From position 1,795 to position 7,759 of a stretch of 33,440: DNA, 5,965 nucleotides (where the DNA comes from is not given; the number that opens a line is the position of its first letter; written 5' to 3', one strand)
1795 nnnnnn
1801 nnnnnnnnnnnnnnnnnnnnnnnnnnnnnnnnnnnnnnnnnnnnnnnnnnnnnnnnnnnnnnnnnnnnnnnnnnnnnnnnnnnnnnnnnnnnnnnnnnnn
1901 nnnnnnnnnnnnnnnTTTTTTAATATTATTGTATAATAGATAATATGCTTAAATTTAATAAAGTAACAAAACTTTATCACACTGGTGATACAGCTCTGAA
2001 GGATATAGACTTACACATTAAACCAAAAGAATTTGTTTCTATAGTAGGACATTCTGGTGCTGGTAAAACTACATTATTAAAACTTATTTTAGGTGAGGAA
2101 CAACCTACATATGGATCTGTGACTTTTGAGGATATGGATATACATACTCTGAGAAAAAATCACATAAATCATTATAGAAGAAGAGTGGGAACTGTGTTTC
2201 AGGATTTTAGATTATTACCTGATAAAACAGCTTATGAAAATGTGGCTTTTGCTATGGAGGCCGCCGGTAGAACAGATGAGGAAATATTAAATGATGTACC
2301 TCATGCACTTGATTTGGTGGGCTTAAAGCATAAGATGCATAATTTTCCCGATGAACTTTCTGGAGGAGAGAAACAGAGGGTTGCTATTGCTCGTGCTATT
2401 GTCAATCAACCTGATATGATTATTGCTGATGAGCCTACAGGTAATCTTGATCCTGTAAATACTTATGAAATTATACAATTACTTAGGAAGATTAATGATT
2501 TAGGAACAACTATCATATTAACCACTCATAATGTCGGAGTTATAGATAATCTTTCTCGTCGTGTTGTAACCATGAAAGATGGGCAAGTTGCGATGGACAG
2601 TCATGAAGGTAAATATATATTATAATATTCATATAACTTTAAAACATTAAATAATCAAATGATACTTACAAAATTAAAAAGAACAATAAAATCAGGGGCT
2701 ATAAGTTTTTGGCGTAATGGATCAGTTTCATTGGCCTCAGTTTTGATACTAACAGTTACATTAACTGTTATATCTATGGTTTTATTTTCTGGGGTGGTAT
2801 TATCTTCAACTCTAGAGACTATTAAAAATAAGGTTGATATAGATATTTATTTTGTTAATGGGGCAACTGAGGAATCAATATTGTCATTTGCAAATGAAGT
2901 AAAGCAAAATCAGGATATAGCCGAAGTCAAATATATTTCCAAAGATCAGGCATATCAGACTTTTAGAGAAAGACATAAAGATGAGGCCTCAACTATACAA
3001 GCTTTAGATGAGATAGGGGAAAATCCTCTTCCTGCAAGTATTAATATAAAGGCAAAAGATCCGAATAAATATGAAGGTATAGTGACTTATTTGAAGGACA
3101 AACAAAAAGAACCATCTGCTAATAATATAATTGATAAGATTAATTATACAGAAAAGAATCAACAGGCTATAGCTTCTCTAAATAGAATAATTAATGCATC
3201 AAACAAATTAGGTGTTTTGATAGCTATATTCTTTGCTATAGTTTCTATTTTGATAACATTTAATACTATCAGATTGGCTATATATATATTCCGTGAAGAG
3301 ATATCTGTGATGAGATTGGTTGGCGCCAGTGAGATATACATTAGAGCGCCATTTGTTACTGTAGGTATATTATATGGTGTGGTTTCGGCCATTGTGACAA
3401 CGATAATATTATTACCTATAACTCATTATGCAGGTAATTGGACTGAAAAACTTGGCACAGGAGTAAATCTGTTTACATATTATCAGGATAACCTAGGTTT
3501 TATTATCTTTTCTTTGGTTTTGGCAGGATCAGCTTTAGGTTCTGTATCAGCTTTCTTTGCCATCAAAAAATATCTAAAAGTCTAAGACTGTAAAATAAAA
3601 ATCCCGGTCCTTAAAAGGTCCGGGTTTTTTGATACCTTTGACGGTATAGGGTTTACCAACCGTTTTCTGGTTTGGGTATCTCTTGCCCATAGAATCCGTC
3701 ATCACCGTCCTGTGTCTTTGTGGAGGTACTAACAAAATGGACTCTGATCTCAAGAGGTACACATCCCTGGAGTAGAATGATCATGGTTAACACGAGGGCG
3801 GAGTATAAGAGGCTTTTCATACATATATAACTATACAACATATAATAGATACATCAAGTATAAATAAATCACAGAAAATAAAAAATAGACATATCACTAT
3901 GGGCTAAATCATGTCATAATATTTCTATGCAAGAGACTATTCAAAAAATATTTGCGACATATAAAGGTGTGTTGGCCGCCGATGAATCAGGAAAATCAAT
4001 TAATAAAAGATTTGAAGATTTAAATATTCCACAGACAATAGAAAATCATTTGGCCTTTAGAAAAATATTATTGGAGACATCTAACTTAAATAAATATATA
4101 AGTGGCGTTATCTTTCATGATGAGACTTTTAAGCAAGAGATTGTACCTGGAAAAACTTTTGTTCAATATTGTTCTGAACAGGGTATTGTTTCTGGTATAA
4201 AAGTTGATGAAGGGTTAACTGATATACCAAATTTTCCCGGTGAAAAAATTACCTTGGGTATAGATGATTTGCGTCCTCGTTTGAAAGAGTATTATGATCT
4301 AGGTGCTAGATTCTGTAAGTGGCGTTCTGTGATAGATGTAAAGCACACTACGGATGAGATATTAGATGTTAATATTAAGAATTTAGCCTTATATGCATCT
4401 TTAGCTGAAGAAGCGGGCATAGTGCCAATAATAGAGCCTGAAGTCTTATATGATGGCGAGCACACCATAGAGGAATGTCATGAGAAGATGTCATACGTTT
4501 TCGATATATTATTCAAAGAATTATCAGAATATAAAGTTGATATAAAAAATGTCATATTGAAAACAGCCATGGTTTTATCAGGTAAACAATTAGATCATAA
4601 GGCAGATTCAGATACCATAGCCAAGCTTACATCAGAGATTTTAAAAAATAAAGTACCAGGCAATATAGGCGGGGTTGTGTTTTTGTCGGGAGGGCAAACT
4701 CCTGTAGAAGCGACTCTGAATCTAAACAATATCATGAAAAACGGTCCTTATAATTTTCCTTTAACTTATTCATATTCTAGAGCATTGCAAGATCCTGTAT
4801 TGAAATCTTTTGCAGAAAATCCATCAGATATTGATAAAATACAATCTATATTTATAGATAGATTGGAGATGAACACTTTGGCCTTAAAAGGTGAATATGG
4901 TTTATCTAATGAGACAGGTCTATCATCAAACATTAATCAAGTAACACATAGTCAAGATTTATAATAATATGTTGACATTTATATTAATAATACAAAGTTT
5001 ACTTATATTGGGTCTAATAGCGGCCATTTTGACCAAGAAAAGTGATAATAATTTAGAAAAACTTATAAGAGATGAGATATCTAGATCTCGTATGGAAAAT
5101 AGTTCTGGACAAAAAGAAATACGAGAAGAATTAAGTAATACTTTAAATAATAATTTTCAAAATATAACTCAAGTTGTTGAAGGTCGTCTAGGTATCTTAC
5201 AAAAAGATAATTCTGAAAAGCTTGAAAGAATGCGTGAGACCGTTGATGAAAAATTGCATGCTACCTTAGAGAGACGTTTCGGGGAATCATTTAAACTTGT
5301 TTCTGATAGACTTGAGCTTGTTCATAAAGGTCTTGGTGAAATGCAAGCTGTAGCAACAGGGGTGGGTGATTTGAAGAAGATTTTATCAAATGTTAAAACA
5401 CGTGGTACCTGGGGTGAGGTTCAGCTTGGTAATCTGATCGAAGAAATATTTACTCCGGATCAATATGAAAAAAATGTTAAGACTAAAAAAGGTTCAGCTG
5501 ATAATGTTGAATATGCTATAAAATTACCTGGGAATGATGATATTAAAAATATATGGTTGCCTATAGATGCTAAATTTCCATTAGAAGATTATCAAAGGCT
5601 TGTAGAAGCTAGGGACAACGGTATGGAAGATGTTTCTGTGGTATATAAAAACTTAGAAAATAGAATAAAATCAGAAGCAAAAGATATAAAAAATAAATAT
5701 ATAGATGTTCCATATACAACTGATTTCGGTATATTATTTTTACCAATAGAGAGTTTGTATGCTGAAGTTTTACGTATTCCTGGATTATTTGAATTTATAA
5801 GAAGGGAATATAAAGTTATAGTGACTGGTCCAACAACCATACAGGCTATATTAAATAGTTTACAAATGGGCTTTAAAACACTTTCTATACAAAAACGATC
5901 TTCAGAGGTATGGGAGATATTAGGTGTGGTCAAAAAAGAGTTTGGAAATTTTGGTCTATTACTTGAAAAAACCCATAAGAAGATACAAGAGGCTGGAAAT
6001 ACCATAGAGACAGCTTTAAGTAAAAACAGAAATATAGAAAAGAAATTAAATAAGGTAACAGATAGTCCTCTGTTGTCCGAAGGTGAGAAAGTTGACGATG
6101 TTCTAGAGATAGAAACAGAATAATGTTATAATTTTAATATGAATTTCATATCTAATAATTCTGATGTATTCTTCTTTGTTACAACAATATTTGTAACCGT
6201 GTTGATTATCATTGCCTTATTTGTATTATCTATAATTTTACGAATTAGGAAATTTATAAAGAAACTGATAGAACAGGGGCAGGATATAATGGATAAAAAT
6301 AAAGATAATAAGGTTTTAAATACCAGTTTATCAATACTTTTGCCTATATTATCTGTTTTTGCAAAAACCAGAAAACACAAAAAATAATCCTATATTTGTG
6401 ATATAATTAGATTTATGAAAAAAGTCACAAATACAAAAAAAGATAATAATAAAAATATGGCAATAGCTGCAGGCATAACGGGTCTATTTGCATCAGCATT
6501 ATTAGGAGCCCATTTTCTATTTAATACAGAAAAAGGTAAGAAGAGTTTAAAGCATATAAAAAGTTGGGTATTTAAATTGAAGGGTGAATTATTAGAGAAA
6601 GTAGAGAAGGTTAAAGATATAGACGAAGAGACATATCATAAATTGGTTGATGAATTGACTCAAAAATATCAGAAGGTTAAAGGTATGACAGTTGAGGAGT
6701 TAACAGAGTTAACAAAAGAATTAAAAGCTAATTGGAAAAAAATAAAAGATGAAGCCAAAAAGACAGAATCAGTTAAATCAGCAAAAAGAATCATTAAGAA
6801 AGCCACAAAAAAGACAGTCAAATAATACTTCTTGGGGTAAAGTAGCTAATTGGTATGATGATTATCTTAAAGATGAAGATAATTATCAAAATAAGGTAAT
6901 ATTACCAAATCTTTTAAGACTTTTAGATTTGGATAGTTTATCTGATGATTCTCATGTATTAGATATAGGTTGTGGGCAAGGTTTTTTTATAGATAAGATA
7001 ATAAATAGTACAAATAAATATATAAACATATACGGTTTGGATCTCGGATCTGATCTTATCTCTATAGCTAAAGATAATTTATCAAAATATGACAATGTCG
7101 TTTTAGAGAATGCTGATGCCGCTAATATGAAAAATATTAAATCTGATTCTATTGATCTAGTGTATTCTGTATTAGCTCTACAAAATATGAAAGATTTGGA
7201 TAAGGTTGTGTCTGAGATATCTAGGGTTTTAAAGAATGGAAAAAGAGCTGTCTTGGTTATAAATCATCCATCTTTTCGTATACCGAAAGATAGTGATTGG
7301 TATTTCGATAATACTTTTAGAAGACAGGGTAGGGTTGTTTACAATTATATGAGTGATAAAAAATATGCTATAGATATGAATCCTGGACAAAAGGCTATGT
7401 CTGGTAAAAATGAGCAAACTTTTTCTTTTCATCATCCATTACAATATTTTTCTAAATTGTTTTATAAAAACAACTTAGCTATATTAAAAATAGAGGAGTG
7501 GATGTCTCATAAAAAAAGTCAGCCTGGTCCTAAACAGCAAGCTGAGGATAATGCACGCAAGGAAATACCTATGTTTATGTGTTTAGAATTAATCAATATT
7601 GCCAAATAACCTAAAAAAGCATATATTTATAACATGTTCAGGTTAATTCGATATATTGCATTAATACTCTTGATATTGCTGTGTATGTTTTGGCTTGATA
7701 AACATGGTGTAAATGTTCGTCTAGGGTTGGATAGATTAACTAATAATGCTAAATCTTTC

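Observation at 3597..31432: Window-scale mosaic: every G+C-rich patch is an intergenic unit using a different expression grammar from the host genes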

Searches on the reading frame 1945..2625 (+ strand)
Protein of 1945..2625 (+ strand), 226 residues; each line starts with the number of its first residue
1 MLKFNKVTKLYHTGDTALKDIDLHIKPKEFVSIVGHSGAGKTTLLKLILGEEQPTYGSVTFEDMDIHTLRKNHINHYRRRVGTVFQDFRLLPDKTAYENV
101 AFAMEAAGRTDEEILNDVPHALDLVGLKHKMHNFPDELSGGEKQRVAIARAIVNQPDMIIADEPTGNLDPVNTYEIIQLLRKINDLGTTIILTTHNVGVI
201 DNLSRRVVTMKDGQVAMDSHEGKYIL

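Call 97: search_protein_families(library=pfam, proteins=[window:1945-2625:+], max_evalue=0.001)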
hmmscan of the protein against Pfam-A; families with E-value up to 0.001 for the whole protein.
window:1945-2625:+ (226 aa): 7 families
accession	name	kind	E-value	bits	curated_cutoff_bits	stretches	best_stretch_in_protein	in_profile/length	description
PF00005.33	ABC_tran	-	4.9e-39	134.5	25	1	18-165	1-136/137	ABC transporter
PF13304.12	AAA_21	-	9.8e-09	36.1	27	1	151-201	251-304/304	AAA domain, putative AbiEii toxin, Type IV TA system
PF02463.25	SMC_N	-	2.2e-07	31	40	1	28-207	24-209/220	RecF/RecN/SMC N terminal domain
PF13175.12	AAA_15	-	0.00018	21.7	32.1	0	18-48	14-43/374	AAA ATPase domain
PF03193.22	RsgA_GTPase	-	0.00021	21.6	30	1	14-61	93-139/174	RsgA GTPase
PF13401.12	AAA_22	-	0.00028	21.7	27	1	28-163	5-92/130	AAA domain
PF00931.28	NB-ARC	-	0.00092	19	23.5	0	29-53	19-43/248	NB-ARC domain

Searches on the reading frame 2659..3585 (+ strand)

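Call 97: search_protein_families(library=pfam, proteins=[window:2659-3585:+], max_evalue=0.001)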
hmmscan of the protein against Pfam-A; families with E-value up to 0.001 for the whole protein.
window:2659-3585:+ (308 aa): 2 families
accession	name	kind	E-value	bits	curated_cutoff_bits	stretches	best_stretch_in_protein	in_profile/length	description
PF18075.7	FtsX_ECD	-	1.4e-17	64.5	23.5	1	59-148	1-90/96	FtsX extracellular domain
PF02687.27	FtsX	-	1.1e-08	35.6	25.5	1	187-306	2-116/120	FtsX-like permease C-terminal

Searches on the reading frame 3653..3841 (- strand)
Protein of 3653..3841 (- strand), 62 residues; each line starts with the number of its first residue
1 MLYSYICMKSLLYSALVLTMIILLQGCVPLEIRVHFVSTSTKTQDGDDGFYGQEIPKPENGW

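Call 14: search_protein_families(library=pfam, proteins=[window:3653-3841:-], max_evalue=0.1)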
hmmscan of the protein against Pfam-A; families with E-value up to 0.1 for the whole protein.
window:3653-3841:- (62 aa): 1 family
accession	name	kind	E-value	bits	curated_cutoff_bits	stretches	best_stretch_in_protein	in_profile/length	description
PF01309.23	EAV_GS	-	0.061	13.4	25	1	5-39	144-178/196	Equine arteritis virus small envelope glycoprotein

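Call 15: search_protein_families(library=ncbifam, proteins=[window:3653-3841:-], max_evalue=0.1)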
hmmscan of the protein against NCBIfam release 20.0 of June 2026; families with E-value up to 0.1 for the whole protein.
window:3653-3841:- (62 aa): 1 family
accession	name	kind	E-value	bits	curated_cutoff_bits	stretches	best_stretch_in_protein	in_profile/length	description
NF038104.1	lipo_NF038104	hypoth_equivalog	0.02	14.6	50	1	8-29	1-22/63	NF038104 family lipoprotein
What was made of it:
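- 3653..3820 (-): Small ORF of 55 aa with a lipoprotein-type signal peptide (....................). GC1/2/3 is 0.51/0.36/0.51 and the stop is TAA. The upstream region is AT-rich and host-like. There is a weak NCBIfam lipoprotein match (E 0.02, call 15).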

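Call 93: search_protein_families(library=padloc, proteins=[window:3653-3820:-], max_evalue=0.01)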
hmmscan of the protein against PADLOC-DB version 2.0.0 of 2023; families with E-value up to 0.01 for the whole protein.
window:3653-3820:- (55 aa): 0 families

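Call 94: search_protein_families(library=phrogs, proteins=[window:3653-3820:-], max_evalue=0.01)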
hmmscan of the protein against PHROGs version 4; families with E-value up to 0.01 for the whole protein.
window:3653-3820:- (55 aa): 0 families

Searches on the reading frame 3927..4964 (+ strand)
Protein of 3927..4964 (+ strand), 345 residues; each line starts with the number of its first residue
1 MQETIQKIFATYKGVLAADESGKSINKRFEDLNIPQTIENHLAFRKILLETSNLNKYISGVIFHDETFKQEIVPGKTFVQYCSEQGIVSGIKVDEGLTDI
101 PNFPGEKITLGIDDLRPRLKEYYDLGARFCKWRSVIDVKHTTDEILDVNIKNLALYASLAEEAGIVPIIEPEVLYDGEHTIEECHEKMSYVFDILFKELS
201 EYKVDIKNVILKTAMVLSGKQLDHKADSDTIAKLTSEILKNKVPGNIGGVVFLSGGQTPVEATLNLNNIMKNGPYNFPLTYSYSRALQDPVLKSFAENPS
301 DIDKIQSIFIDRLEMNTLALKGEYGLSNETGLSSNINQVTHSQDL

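Call 97: search_protein_families(library=pfam, proteins=[window:3927-4964:+], max_evalue=0.001)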
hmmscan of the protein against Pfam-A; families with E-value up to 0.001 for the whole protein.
window:3927-4964:+ (345 aa): 1 family
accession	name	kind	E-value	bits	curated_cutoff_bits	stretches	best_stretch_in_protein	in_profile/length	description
PF00274.25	Glycolytic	-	3.7e-94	315.8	22.2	1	2-331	3-336/349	Fructose-bisphosphate aldolase class-I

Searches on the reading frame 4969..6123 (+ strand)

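Call 97: search_protein_families(library=pfam, proteins=[window:4969-6123:+], max_evalue=0.001)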
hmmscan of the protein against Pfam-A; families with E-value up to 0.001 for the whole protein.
window:4969-6123:+ (384 aa): 1 family
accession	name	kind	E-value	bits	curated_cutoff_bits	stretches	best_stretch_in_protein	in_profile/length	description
PF02646.22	RmuC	-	7.4e-72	242.3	26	1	83-365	1-283/291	RmuC family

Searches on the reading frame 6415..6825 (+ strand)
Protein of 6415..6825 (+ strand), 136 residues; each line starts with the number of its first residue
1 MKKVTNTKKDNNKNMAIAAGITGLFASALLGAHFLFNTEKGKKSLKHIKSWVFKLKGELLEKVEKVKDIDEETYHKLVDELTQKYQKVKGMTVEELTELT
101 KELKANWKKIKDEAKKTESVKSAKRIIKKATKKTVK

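Call 97: search_protein_families(library=pfam, proteins=[window:6415-6825:+], max_evalue=0.001)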
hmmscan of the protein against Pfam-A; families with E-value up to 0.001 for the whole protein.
window:6415-6825:+ (136 aa): 1 family
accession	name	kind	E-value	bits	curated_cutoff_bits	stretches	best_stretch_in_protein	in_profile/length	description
PF06252.17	GemA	-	0.00046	21.5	27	1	70-129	2-63/119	Bacteriophage Mu, GemA protein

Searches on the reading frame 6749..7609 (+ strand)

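Call 97: search_protein_families(library=pfam, proteins=[window:6749-7609:+], max_evalue=0.001)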
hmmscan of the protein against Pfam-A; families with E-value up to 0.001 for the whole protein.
window:6749-7609:+ (286 aa): 9 families
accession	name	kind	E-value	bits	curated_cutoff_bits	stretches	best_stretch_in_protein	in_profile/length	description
PF13847.12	Methyltransf_31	-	2.2e-18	66.8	27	1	65-168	2-108/145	Methyltransferase domain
PF08241.18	Methyltransf_11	-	1.8e-16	61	21.2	1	71-167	1-93/95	Methyltransferase domain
PF13649.12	Methyltransf_25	-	9.8e-15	55.5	27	1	70-164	1-96/97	Methyltransferase domain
PF08242.18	Methyltransf_12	-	6e-12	46.6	30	1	71-164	1-95/98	Methyltransferase domain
PF01209.24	Ubie_methyltran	-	3.6e-11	43.3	20.1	1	62-216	43-203/233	ubiE/COQ5 methyltransferase family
PF13489.12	Methyltransf_23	-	1.3e-09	38.4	27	1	49-179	7-126/164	Methyltransferase domain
PF07021.18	MetW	-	1.1e-07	32.2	21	1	64-169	11-107/193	Methionine biosynthesis protein MetW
PF02353.26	CMAS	-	0.00018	21.4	27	1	59-164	55-159/273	Mycolic acid cyclopropane synthetase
PF01728.25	FtsJ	-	0.00054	20.4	24.1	0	59-143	13-100/181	FtsJ-like methyltransferase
